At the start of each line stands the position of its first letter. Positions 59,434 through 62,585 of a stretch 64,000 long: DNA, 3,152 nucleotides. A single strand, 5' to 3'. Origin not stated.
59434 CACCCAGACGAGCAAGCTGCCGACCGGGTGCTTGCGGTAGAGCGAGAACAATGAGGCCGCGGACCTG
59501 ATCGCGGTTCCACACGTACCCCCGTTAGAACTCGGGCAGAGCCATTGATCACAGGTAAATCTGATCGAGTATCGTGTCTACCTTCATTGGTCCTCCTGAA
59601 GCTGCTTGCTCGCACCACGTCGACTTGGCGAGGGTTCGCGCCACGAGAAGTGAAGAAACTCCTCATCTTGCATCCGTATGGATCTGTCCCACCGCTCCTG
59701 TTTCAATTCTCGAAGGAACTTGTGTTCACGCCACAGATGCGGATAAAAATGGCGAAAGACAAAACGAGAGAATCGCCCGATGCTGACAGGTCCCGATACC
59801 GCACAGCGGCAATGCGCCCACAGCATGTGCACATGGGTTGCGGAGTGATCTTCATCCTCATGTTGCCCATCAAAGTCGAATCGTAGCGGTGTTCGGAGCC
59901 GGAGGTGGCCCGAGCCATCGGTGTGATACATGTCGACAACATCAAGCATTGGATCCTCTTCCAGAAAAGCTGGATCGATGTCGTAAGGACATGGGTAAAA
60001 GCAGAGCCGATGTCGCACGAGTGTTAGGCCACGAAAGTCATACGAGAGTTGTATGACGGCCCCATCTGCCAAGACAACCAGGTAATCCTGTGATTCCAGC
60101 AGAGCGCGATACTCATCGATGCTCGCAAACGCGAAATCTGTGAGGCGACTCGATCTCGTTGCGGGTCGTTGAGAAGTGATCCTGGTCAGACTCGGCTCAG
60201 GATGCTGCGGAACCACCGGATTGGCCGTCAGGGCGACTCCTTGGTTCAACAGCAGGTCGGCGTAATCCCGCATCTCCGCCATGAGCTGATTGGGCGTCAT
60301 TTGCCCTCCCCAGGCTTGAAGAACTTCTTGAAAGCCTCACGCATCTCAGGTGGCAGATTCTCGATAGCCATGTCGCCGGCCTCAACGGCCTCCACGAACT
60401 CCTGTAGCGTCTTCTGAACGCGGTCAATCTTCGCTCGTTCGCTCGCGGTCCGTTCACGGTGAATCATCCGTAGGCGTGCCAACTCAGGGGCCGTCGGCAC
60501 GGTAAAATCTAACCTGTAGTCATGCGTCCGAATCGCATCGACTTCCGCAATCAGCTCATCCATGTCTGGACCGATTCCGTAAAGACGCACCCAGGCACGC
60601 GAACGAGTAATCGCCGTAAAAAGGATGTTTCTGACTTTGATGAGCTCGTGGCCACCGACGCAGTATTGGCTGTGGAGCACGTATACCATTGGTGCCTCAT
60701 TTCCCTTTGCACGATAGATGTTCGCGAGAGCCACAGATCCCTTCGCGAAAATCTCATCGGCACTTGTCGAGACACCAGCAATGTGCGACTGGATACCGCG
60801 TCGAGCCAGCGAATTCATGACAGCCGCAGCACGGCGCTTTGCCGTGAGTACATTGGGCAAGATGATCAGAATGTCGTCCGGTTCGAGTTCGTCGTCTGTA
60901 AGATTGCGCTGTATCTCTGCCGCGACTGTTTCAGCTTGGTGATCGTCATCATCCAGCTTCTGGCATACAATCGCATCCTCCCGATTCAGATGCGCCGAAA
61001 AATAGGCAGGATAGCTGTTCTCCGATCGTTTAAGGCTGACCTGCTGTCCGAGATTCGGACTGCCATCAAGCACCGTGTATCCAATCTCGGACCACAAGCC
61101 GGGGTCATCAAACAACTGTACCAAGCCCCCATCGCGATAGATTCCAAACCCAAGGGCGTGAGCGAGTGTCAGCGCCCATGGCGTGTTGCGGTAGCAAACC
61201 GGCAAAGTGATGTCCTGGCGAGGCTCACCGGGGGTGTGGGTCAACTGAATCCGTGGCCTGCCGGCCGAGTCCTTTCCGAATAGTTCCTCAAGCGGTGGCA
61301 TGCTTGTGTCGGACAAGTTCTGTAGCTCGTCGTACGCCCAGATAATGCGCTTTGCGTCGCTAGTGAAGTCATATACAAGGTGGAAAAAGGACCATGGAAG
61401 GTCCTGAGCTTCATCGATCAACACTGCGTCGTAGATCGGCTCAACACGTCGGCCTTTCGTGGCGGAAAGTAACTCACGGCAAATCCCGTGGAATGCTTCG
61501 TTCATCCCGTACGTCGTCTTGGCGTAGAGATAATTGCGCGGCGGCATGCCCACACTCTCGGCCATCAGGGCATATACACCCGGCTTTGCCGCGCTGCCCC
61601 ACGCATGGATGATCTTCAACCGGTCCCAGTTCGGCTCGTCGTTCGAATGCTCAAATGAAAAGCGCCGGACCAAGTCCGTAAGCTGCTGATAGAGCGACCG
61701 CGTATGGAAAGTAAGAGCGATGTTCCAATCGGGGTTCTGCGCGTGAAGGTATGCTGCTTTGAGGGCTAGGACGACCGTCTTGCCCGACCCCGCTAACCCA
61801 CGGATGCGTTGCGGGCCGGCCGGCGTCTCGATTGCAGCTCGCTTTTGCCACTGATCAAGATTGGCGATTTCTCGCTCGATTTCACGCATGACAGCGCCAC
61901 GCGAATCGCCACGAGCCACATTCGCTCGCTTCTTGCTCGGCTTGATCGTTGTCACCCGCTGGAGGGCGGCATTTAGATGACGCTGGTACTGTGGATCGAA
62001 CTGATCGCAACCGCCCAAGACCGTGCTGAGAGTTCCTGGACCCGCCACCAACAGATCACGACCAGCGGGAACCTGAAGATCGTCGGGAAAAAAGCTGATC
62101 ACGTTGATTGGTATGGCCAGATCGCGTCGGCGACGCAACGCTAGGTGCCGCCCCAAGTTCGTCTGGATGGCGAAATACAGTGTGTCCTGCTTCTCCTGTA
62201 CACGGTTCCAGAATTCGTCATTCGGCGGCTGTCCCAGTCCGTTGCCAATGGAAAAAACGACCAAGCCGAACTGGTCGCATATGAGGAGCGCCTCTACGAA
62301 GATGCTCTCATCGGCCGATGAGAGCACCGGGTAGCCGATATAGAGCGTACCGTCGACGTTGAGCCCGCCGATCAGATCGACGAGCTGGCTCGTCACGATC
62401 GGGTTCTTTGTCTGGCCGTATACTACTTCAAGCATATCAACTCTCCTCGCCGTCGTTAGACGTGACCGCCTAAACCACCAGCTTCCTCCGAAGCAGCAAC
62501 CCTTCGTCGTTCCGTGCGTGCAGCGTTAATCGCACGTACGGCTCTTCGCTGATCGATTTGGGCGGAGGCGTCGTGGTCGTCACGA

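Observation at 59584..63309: Decayed defence-island module: coupled nuclease/helicase-like ATPase plus partner, and a beheaded ABC/SMC-like ATPase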

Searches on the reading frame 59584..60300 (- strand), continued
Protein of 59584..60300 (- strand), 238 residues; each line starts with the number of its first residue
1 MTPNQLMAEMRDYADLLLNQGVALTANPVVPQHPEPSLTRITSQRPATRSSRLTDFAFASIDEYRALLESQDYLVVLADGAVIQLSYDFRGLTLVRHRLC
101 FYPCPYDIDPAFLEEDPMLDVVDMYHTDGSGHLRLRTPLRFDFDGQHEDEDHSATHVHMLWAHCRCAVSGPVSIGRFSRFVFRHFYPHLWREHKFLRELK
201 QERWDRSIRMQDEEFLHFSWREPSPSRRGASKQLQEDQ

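Call 73: fold_search(model_id=the predicted structure, library=viral)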
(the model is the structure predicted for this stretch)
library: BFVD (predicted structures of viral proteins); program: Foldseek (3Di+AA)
matches with E <= 10: 278; with E <= 0.001: 0
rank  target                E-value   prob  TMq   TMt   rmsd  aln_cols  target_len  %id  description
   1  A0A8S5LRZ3            2.1e-02  0.10  0.15  0.14  16.3       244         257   14  Uncharacterized protein [Siphoviridae sp. ctYBm1]
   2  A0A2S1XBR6            1.7e-01  0.13  0.21  0.25  19.7       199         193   12  ORF8 [Lymantria dispar multicapsid nuclear polyhedrosis virus]
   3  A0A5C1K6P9            1.7e-01  0.03  0.10  0.08  19.2       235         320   11  Uncharacterized protein [Pseudomonas phage vB_PaeM_PS119XW]
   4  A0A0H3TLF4            2.1e-01  0.07  0.13  0.14  15.9       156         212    9  (no name in the UniProt tables at hand)
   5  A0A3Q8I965            2.1e-01  0.04  0.14  0.13  19.0       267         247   14  (no name in the UniProt tables at hand)
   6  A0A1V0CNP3            2.3e-01  0.47  0.24  0.29   9.4       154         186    8  (no name in the UniProt tables at hand)
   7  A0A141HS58            2.3e-01  0.20  0.20  0.25  18.0       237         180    8  (no name in the UniProt tables at hand)
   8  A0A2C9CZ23            3.1e-01  0.15  0.19  0.26  14.9       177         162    7  Uncharacterized protein [Yersinia phage fHe-Yen9-04]
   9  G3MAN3                3.3e-01  0.63  0.24  0.35   4.1       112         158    8  Gp492 [Bacillus phage G]
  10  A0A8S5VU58            3.8e-01  0.09  0.14  0.28  15.0       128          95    8  Uncharacterized protein [Ackermannviridae sp.]
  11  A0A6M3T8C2            4.0e-01  0.06  0.14  0.14  18.9       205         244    9  (no name in the UniProt tables at hand)
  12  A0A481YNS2            4.2e-01  0.10  0.21  0.20  19.4       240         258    7  Uncharacterized protein [Pithovirus LCDPAC02]
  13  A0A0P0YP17            5.4e-01  0.03  0.12  0.07  17.6       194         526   10  (no name in the UniProt tables at hand)
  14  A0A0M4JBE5            6.1e-01  0.08  0.17  0.20  15.7       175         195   12  (no name in the UniProt tables at hand)
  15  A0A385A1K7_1          6.5e-01  0.04  0.16  0.06  16.0       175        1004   12  (no name in the UniProt tables at hand)
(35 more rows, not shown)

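Call 80: search_protein_families(library=pfam, proteins=[L034:4995-5663:+], max_evalue=0.01)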
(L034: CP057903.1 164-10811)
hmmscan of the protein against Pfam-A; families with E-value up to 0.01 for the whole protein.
L034:4995-5663:+ (222 aa): 1 family
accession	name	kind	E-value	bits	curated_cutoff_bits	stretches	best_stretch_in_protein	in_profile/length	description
PF10053.14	DUF2290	-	3e-45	154.6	25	1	27-218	4-202/204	Uncharacterized conserved protein (DUF2290)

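Call 88: search_solved_structures(query=A1, max_evalue=1)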
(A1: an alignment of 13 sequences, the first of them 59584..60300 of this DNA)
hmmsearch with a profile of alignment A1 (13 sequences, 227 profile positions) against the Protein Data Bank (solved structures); distinct sequences matched with E-value up to 1: 1.
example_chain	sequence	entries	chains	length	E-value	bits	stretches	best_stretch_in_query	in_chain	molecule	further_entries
7pkq_w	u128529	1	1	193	0.18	14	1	4-70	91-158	mS26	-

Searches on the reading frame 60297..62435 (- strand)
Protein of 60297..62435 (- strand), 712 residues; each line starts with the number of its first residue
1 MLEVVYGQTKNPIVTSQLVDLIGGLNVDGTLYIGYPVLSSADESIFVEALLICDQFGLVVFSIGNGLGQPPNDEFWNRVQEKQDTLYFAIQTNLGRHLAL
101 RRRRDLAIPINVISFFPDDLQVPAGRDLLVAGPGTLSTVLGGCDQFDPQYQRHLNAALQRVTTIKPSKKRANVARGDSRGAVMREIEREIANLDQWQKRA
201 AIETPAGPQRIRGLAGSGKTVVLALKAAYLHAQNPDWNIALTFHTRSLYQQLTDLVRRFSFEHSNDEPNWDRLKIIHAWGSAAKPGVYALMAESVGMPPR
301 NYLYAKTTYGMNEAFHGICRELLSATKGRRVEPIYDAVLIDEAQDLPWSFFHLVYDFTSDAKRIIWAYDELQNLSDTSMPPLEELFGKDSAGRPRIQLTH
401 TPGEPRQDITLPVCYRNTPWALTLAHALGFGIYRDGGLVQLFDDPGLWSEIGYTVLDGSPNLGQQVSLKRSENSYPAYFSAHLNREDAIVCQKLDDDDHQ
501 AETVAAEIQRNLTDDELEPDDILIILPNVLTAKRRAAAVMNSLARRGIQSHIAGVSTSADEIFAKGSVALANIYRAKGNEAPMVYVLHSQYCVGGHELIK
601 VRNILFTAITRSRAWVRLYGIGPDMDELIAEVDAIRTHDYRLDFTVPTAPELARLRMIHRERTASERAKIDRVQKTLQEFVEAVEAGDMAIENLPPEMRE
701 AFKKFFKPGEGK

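Call 4: search_protein_families(library=pfam, proteins=[window:60297-62435:-], max_evalue=0.1)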
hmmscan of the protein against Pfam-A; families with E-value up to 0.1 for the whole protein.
window:60297-62435:- (712 aa): 10 families
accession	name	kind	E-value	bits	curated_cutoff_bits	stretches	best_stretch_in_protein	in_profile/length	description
PF13538.12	UvrD_C_2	-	5.4e-10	39.4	27.4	1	570-619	4-52/52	UvrD-like helicase C-terminal domain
PF00580.27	UvrD-helicase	-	2.8e-05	24.4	23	1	197-244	4-54/271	UvrD/REP helicase N-terminal domain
PF13245.12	AAA_19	-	0.00025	21.7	25.1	1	203-375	8-131/134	AAA domain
PF13191.12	AAA_16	-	0.0004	21.4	32.6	1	187-391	6-161/167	AAA ATPase domain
PF04851.21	ResIII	-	0.0095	16.3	22.5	1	213-264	30-81/164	Type III restriction enzyme, res subunit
PF13401.12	AAA_22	-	0.011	16.4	27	0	213-359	12-109/130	AAA domain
PF05008.21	V-SNARE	-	0.015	16.2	25.9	0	658-704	26-72/92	Vesicle transport v-SNARE protein N-terminus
PF25199.1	nSTAND_NTPase5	-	0.031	14.5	34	1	209-242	44-76/145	Novel STAND NTPase 5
PF13604.12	AAA_30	-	0.039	14.1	27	0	197-234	6-46/191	AAA domain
PF05276.19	SH3BP5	-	0.049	13.8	25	0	144-199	111-165/231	SH3 domain-binding protein 5 (SH3BP5)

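Call 5: search_protein_families(library=padloc, proteins=[window:60297-62435:-], max_evalue=0.1)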
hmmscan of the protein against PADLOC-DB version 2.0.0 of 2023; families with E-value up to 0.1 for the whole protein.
window:60297-62435:- (712 aa): 14 families
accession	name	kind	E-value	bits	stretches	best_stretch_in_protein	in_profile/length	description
PDLC03002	Helicase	-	6.8e-230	763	1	1-706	1-704/707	-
PDLC01087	C3a187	-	2.5e-17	60.9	1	187-392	191-372/559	NERD+UvrD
PDLC00132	GajB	-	8e-06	22.8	0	334-370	214-251/625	UrvD helicase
PDLC00103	GajB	-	0.00025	18.1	1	484-551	311-376/612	UrvD helicase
PDLC02350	AbiO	-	0.00094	16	1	335-377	258-301/468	AbiO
PDLC00114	GajB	-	0.0025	14.4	0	187-246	2-63/635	UrvD helicase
PDLC00140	GajB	-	0.0036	14.6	1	300-354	107-162/365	UrvD helicase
PDLC02372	Nhi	-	0.0042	13.8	1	335-377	264-304/470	-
PDLC00134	GajB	-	0.0059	13.7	0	486-553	316-380/431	UrvD helicase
PDLC00148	GajB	-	0.0083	13.1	1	328-372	143-187/369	UrvD helicase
PDLC03813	RTasNERD-Hel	-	0.013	12.6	0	335-377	298-342/519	DRT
PDLC00107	GajB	-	0.013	12.2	0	333-373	214-254/587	UrvD helicase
PDLC03802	RTasHel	-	0.016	12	0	199-247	11-61/675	DRT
PDLC00117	GajB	-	0.018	11.5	0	495-552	326-379/604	UrvD helicase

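Call 6: search_protein_families(library=ncbifam, proteins=[window:60297-62435:-], max_evalue=0.1)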
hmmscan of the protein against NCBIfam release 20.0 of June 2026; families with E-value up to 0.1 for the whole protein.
window:60297-62435:- (712 aa): 5 families
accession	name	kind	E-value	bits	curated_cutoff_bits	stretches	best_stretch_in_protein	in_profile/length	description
NF053713.1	helicas_STM2767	equivalog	1.1e-35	123.2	550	2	180-374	162-355/665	STM2767 family DEAD/DEAH box helicase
TIGR01073.1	pcrA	equivalog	0.0023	16.3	911.2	1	193-244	5-58/725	DNA helicase PcrA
TIGR01448.2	helicase_RecD2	equivalog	0.0074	14.5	500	1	573-631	645-699/713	SF1B family DNA helicase RecD2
NF003654.0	PRK05287.1-2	equivalog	0.061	13.1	361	0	174-204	51-81/244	cell division protein ZapD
TIGR01074.1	rep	equivalog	0.08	11.2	951.45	0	197-243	5-54/668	DNA helicase Rep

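Call 14: find_encoding_contigs(protein=window:60297-62435:-, flank=10000, max_places=6)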
Protein window:60297-62435:- (712 aa): no gene with exactly this product is on record in the collection.

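Call 15: search_solved_structures(query=window:60297-62435:-, max_evalue=0.01)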
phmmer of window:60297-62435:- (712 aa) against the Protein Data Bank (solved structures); distinct sequences matched with E-value up to 0.01: 3.
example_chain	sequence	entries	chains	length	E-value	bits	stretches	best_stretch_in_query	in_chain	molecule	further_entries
1qhh_A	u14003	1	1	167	0.00045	21.7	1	188-252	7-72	PROTEIN (PCRA (SUBUNIT))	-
1pjr_A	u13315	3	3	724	0.0025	19.3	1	188-250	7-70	PCRA | ATP-DEPENDENT HELICASE PCRA | HELICASE PCRA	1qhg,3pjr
2pjr_A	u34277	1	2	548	0.0032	18.9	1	188-251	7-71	PROTEIN (HELICASE PCRA)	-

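Call 28: find_homologous_proteins(query=window:60297-62435:-, max_evalue=0.001)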
Query window:60297-62435:- (712 aa): 6203 proteins with E <= 0.001 among 8000 candidates; the best 120 are listed.
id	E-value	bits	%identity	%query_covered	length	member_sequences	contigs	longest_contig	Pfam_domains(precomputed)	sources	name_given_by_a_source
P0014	0.0e+0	1637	100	100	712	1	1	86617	PF13538.13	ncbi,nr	ncbi:MAG: hypothetical protein HJJLKODD_02816 [Phycisphaerae bacterium]|nr:hypothetical protein [Phy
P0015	0.0e+0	1483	90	99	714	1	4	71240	PF13538.13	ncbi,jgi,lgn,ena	jgi:superfamily I DNA and RNA helicase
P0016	0.0e+0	1246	75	99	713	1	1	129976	PF13538.13,PF00580.28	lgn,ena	-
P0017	0.0e+0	1068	63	100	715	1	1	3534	PF13538.13,PF00580.28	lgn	-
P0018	2.6e-295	999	61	99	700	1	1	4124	PF13538.13,PF00580.28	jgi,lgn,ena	-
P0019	4.2e-292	989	59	99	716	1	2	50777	PF13538.13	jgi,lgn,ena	-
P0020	8.1e-291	984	59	99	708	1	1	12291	PF13538.13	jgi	-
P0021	7.1e-287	971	59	100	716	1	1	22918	PF13538.13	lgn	-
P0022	1.3e-284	964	59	99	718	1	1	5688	PF13538.13,PF00580.28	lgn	-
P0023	1.9e-283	960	58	99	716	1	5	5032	PF13538.13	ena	-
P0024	5.5e-283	959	61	99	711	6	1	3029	PF13538.13,PF13245.13,PF00580.28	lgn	-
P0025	4.4e-281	952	59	100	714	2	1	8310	PF13538.13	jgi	-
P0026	4.4e-281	952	58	100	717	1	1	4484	PF13538.13,PF00580.28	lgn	-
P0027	1.8e-280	950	59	99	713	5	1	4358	PF13538.13,PF00580.28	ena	-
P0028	1.1e-279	948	59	100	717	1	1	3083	PF13538.13,PF13191.13,PF00580.28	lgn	-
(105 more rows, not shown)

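Call 55: search_protein_families(library=phrogs, proteins=[window:60297-62435:-], max_evalue=0.01)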
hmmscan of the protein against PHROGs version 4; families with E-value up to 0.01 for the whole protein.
window:60297-62435:- (712 aa): 3 families
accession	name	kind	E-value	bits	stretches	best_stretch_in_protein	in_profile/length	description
phrog_13375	-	unknown function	1.4e-10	41.7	1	406-640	66-290/372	-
phrog_1967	-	DNA, RNA and nucleotide metabolism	2.4e-10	40.6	1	162-243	125-204/776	DNA helicase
phrog_16361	-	unknown function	0.00037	20.9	1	188-285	163-263/313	-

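Call 90: search_solved_structures(query=A3, max_evalue=0.001)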
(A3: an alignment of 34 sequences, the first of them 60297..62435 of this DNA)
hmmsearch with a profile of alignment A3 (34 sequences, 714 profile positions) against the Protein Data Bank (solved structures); distinct sequences matched with E-value up to 0.001: 3.
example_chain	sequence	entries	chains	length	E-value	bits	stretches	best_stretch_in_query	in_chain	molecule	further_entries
1pjr_A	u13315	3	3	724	1.2e-06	30.3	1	187-248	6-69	PCRA | ATP-DEPENDENT HELICASE PCRA | HELICASE PCRA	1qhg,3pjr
2pjr_A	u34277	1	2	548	2.4e-06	29.3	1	187-248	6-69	PROTEIN (HELICASE PCRA)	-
1qhh_A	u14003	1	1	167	1.6e-05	26.6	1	187-248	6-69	PROTEIN (PCRA (SUBUNIT))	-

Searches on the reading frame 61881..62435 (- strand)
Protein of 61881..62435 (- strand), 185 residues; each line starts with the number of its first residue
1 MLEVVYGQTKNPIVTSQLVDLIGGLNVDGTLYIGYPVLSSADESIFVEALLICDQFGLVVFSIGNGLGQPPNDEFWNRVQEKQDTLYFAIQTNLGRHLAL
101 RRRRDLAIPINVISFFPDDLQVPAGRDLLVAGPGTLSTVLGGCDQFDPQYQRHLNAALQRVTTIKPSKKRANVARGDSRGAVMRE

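Call 52: predict_structure(alignment_id=A2)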
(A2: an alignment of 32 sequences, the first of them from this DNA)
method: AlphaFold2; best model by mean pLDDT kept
length: 185 residues; sequences in the alignment: 32
mean_pLDDT: 84.2   pTM: 0.78
mean pLDDT of the five models: 84.2, 83.8, 83.3, 82.9, 82.1
residues with pLDDT >= 90: 112; 70-90: 40; 50-70: 14; < 50: 19
segments of 3 or more residues with pLDDT < 50: 168-185
pLDDT, mean of each block of 10 residues (from residue 1): 88 94 93 77 81 94 81 92 92 90 92 95 92 96 94 87 54 43 45
secondary structure, 60 per line:
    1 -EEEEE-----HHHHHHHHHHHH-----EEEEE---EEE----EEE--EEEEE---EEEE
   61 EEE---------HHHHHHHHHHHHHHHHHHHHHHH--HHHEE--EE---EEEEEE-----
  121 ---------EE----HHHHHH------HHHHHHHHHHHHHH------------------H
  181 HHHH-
elements in order: E2-6 H12-23 E29-33 E37-39 E44-46 E49-53 E57-63 H73-95 E110-115 H136-141 H148-161 H180-184
